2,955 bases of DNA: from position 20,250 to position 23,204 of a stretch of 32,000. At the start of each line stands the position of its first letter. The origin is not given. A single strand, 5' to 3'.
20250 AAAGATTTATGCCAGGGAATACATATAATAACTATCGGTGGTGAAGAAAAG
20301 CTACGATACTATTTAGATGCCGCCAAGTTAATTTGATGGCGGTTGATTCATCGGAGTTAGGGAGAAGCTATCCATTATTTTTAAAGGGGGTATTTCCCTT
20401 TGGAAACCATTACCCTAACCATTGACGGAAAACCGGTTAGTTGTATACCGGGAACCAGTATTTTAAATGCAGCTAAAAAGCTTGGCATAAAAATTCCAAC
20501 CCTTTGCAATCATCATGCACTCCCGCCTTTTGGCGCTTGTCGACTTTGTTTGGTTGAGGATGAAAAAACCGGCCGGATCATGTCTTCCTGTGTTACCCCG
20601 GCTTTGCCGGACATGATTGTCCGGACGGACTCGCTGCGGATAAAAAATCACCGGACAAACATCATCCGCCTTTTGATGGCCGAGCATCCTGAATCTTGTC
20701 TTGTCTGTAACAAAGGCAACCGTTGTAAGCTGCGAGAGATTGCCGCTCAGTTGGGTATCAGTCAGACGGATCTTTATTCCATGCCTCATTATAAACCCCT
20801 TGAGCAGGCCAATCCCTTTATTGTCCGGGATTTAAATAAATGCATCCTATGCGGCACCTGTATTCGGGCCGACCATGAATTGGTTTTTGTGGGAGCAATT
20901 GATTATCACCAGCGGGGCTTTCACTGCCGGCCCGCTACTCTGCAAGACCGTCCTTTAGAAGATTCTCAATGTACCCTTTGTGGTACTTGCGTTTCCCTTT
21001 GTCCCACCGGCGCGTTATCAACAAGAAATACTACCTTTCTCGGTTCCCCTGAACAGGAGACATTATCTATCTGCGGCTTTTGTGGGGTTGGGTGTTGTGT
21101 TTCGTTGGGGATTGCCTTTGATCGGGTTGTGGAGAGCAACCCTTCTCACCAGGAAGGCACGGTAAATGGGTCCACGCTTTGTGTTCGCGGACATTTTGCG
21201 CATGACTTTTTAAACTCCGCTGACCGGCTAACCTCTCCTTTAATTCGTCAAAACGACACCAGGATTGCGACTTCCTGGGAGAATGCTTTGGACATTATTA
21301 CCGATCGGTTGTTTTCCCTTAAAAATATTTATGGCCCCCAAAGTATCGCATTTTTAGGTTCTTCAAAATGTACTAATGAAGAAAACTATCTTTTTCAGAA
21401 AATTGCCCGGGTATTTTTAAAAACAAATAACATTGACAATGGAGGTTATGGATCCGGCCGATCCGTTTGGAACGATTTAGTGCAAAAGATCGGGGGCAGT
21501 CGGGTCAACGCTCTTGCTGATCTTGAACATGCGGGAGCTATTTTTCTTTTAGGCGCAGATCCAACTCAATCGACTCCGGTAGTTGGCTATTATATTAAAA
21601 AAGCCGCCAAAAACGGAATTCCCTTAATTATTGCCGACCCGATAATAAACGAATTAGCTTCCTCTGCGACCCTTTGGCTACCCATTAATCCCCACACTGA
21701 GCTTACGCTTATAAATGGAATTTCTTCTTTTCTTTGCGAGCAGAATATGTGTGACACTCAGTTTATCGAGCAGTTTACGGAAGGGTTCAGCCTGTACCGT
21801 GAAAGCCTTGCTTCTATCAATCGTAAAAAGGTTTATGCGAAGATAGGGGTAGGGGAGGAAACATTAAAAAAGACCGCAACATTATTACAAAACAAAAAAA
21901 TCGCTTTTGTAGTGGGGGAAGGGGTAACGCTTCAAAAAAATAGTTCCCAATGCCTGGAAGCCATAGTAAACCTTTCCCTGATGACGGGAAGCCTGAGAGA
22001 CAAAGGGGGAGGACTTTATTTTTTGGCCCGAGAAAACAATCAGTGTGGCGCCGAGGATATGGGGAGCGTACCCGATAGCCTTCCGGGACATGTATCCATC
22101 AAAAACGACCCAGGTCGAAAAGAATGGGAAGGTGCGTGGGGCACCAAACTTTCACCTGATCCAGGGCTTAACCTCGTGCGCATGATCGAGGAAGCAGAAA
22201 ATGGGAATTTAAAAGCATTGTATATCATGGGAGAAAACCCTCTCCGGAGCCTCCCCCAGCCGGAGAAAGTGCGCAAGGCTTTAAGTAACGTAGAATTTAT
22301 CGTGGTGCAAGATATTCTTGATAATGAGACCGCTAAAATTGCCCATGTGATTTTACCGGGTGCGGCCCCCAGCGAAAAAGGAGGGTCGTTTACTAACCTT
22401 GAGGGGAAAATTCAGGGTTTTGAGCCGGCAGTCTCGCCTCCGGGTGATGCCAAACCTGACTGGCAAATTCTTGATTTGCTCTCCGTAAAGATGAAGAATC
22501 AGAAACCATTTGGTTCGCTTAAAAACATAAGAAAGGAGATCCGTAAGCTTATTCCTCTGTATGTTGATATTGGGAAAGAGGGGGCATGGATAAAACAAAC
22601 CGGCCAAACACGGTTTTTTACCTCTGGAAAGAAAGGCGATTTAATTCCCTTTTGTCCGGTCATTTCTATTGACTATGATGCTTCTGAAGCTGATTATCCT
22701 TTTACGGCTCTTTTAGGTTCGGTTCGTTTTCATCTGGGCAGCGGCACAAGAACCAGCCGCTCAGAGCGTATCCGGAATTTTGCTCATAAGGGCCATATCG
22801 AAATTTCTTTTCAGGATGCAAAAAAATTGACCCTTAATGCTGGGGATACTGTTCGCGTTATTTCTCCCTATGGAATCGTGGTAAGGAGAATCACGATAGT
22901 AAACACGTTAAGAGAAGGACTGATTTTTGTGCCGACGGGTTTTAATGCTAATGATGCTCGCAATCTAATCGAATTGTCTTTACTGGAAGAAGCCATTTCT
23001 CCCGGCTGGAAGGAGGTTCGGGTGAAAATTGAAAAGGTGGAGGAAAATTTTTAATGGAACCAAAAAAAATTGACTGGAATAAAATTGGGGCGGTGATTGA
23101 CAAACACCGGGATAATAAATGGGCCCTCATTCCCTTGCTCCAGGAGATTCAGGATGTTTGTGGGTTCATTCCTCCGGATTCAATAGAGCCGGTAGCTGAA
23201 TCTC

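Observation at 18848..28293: Seven-gene cluster wiring MetF/MetV methylene-THF reductase to a NuoE / NuoF::GltD / inactive-FdhA redox module: candidate undescribed MTHFR complex type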

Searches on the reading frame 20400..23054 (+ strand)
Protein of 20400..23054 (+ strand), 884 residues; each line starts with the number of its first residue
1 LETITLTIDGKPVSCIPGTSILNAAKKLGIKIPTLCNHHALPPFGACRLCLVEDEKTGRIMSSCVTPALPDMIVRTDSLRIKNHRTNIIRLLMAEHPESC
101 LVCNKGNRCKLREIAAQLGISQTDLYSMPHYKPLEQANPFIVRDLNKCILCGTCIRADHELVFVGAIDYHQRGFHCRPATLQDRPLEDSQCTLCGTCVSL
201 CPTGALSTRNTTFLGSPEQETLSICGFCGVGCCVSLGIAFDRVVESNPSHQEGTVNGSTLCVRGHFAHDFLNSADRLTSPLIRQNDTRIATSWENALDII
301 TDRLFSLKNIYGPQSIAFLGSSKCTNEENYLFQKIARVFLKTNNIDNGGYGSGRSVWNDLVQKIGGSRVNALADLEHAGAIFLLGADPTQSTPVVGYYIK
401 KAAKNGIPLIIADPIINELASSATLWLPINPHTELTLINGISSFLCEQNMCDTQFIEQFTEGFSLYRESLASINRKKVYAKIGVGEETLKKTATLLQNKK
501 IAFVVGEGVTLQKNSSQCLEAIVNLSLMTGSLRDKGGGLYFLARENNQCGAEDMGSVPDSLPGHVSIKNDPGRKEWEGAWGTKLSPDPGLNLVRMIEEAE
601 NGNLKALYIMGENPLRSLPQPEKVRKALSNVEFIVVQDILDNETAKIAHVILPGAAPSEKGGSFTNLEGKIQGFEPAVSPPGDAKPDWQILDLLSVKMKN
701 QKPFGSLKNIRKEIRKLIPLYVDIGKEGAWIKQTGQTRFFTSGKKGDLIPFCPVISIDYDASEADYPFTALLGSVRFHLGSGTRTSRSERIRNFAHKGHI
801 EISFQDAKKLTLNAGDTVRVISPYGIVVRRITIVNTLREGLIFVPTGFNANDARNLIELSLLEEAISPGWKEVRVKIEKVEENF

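Call 5: search_protein_families(library=pfam, proteins=[window:20400-23054:+], max_evalue=0.01)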
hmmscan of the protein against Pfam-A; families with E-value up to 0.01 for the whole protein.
window:20400-23054:+ (884 aa): 11 families
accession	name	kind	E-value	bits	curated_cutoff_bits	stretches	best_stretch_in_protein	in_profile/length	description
PF00384.28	Molybdopterin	-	4.5e-62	210.6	24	1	276-695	1-351/353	Molybdopterin oxidoreductase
PF13510.11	Fer2_4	-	1.2e-18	67.4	22.8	1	2-77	2-80/82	2Fe-2S iron-sulfur cluster binding domain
PF01568.27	Molydop_binding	-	9.2e-13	48.6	26.8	1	773-850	6-82/110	Molydopterin dinucleotide binding domain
PF10588.14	NADH-G_4Fe-4S_3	-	2.1e-10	40.4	27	1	85-122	1-38/40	NADH-ubiquinone oxidoreductase-G iron-sulfur binding region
PF04879.21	Molybdop_Fe4S4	-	1.3e-07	31.9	22.7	1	219-273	2-55/55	Molybdopterin oxidoreductase Fe4S4 domain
PF22117.2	Fer4_Nqo3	-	1.4e-07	32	27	1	139-206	2-66/67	NADH-quinone oxidoreductase subunit 3, ferredoxin-like domain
PF00037.32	Fer4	-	4.1e-07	30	21.1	1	189-206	6-23/24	4Fe-4S binding domain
PF12838.12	Fer4_7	-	9.8e-06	26.4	27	1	147-205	1-52/52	4Fe-4S dicluster domain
PF12837.12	Fer4_6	-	0.0017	18.6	25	1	189-206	7-24/24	4Fe-4S binding domain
PF12797.12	Fer4_2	-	0.0021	18.4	24.5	0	188-203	7-22/22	4Fe-4S binding domain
PF14697.11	Fer4_21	-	0.0024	18.4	35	1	146-205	6-56/59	4Fe-4S dicluster domain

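Call 6: search_protein_families(library=ncbifam, proteins=[window:20400-23054:+], max_evalue=0.001)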
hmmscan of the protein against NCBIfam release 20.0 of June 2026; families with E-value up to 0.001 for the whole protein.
window:20400-23054:+ (884 aa): 39 families (the best 25 are shown)
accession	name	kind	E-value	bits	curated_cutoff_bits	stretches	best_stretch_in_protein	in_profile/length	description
TIGR01591.1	Fdh-alpha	equivalog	8.5e-145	483.5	666.25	1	224-877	2-672/672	formate dehydrogenase subunit alpha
TIGR01973.1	NuoG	equivalog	6.1e-104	349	470.05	1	6-694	1-606/606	NADH-quinone oxidoreductase subunit NuoG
NF047855.1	AssmNtatRedNasC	equivalog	9.6e-98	328.2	1100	2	219-715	19-523/708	assimilatory nitrate reductase catalytic subunit NasC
NF005895.0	PRK07860.1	equivalog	6.6e-97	325.4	802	1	2-717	16-677/811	NADH-quinone oxidoreductase subunit G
NF041323.1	Nitr_red_NasA_Halo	equivalog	4.2e-59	200.7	1000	1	228-700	3-472/673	assimilatory nitrate reductase NasA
NF040763.1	FeFe_hydrog_A6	exception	7.3e-59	199.6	765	1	4-211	1-210/571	NADH-dependent [FeFe] hydrogenase, group A6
NF010055.0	PRK13532.1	equivalog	1.9e-52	178.6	904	3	223-460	45-291/830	nitrate reductase catalytic subunit NapA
TIGR01706.1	NAPA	equivalog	4.9e-50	170.7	930.55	3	223-460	45-291/830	periplasmic nitrate reductase subunit alpha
NF005745.0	PRK07569.1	equivalog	1.9e-49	168.2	333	1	1-212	1-213/238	bidirectional hydrogenase complex protein HoxU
NF012032.0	PRK15488.1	equivalog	5.7e-44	150.3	694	1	194-704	16-533/759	thiosulfate reductase PhsA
NF006305.0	PRK08493.1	equivalog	4.1e-43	147.5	591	1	4-507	2-504/819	NADH-quinone oxidoreductase subunit G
TIGR01701.1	Fdhalpha-like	subfamily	5.3e-42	143.9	582.15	1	271-825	94-687/744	FdhF/YdeP family oxidoreductase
TIGR01553.1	formate-DH-alph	equivalog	7.2e-37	126.6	814.2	2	219-469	43-313/1009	formate dehydrogenase-N subunit alpha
TIGR00509.1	bisC_fam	subfamily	1.8e-32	112.4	1017.55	1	282-717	65-529/772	molybdopterin guanine dinucleotide-containing S/N-oxide reductase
NF040762.1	Hydr_FeFe_Clost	exception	1.4e-30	106.5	900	1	5-209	2-207/572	ferredoxin hydrogenase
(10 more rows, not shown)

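Call 27: search_solved_structures(query=window:20400-23054:+, max_evalue=1e-20, show_alignments=2)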
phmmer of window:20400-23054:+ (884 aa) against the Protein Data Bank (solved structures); distinct sequences matched with E-value up to 1e-20: 68 (the best 60 are shown).
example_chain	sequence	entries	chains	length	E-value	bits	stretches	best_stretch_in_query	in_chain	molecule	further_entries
9wxb_B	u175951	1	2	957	1.7e-125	423.2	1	4-849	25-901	Formate dehydrogenase alpha subunit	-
6tg9_A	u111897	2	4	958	1.9e-119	403.1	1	4-852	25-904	Formate dehydrogenase subunit alpha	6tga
8rqz_C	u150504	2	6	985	2.9e-117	395.9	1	219-880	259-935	Probable oxidoreductase YjgC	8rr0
9gzq_A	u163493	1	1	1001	3.1e-117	395.8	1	219-880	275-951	Probable oxidoreductase YjgC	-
7vw6_A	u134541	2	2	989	1.4e-111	377.1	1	3-858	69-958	Formate dehydrogenase | Tungsten-containing formate dehydrogenase alpha subunit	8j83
7e5z_A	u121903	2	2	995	1.5e-111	377.1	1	3-858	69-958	Formate dehydrogenase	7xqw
9t1s_L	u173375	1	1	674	7.9e-106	358.1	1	223-879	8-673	formate dehydrogenase (coenzyme F420)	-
7qv7_S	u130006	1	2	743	8e-101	341.5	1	218-719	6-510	Hydrogen dependent carbon dioxide reductase subunit FdhF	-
1aa6_A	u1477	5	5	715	1.1e-84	288.2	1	221-880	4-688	FORMATE DEHYDROGENASE H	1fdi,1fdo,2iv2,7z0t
7bkb_D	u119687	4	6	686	1.1e-84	288.1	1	223-881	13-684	Formate dehydrogenase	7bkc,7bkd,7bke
8e9g_G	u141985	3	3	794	2.1e-74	254.1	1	2-440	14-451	NADH-quinone oxidoreductase subunit G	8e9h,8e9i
7t2r_A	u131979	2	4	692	6.5e-63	216.1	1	1-403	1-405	NiFe hydrogenase subunit A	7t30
9bov_A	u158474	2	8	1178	2.1e-58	201.2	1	98-411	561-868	Molybdopterin oxidoreductase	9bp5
8oh5_C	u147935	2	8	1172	1.1e-57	198.7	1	99-402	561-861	Formate dehydrogenase-O, major subunit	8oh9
6gcs_A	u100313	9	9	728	3.1e-57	197.3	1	3-403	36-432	75-KDA PROTEIN (NUAM) | Subunit NUAM of NADH:Ubiquinone Oxidoreductase (Complex I) | NADH-ubiquinone oxidoreductase 78 kDa subunit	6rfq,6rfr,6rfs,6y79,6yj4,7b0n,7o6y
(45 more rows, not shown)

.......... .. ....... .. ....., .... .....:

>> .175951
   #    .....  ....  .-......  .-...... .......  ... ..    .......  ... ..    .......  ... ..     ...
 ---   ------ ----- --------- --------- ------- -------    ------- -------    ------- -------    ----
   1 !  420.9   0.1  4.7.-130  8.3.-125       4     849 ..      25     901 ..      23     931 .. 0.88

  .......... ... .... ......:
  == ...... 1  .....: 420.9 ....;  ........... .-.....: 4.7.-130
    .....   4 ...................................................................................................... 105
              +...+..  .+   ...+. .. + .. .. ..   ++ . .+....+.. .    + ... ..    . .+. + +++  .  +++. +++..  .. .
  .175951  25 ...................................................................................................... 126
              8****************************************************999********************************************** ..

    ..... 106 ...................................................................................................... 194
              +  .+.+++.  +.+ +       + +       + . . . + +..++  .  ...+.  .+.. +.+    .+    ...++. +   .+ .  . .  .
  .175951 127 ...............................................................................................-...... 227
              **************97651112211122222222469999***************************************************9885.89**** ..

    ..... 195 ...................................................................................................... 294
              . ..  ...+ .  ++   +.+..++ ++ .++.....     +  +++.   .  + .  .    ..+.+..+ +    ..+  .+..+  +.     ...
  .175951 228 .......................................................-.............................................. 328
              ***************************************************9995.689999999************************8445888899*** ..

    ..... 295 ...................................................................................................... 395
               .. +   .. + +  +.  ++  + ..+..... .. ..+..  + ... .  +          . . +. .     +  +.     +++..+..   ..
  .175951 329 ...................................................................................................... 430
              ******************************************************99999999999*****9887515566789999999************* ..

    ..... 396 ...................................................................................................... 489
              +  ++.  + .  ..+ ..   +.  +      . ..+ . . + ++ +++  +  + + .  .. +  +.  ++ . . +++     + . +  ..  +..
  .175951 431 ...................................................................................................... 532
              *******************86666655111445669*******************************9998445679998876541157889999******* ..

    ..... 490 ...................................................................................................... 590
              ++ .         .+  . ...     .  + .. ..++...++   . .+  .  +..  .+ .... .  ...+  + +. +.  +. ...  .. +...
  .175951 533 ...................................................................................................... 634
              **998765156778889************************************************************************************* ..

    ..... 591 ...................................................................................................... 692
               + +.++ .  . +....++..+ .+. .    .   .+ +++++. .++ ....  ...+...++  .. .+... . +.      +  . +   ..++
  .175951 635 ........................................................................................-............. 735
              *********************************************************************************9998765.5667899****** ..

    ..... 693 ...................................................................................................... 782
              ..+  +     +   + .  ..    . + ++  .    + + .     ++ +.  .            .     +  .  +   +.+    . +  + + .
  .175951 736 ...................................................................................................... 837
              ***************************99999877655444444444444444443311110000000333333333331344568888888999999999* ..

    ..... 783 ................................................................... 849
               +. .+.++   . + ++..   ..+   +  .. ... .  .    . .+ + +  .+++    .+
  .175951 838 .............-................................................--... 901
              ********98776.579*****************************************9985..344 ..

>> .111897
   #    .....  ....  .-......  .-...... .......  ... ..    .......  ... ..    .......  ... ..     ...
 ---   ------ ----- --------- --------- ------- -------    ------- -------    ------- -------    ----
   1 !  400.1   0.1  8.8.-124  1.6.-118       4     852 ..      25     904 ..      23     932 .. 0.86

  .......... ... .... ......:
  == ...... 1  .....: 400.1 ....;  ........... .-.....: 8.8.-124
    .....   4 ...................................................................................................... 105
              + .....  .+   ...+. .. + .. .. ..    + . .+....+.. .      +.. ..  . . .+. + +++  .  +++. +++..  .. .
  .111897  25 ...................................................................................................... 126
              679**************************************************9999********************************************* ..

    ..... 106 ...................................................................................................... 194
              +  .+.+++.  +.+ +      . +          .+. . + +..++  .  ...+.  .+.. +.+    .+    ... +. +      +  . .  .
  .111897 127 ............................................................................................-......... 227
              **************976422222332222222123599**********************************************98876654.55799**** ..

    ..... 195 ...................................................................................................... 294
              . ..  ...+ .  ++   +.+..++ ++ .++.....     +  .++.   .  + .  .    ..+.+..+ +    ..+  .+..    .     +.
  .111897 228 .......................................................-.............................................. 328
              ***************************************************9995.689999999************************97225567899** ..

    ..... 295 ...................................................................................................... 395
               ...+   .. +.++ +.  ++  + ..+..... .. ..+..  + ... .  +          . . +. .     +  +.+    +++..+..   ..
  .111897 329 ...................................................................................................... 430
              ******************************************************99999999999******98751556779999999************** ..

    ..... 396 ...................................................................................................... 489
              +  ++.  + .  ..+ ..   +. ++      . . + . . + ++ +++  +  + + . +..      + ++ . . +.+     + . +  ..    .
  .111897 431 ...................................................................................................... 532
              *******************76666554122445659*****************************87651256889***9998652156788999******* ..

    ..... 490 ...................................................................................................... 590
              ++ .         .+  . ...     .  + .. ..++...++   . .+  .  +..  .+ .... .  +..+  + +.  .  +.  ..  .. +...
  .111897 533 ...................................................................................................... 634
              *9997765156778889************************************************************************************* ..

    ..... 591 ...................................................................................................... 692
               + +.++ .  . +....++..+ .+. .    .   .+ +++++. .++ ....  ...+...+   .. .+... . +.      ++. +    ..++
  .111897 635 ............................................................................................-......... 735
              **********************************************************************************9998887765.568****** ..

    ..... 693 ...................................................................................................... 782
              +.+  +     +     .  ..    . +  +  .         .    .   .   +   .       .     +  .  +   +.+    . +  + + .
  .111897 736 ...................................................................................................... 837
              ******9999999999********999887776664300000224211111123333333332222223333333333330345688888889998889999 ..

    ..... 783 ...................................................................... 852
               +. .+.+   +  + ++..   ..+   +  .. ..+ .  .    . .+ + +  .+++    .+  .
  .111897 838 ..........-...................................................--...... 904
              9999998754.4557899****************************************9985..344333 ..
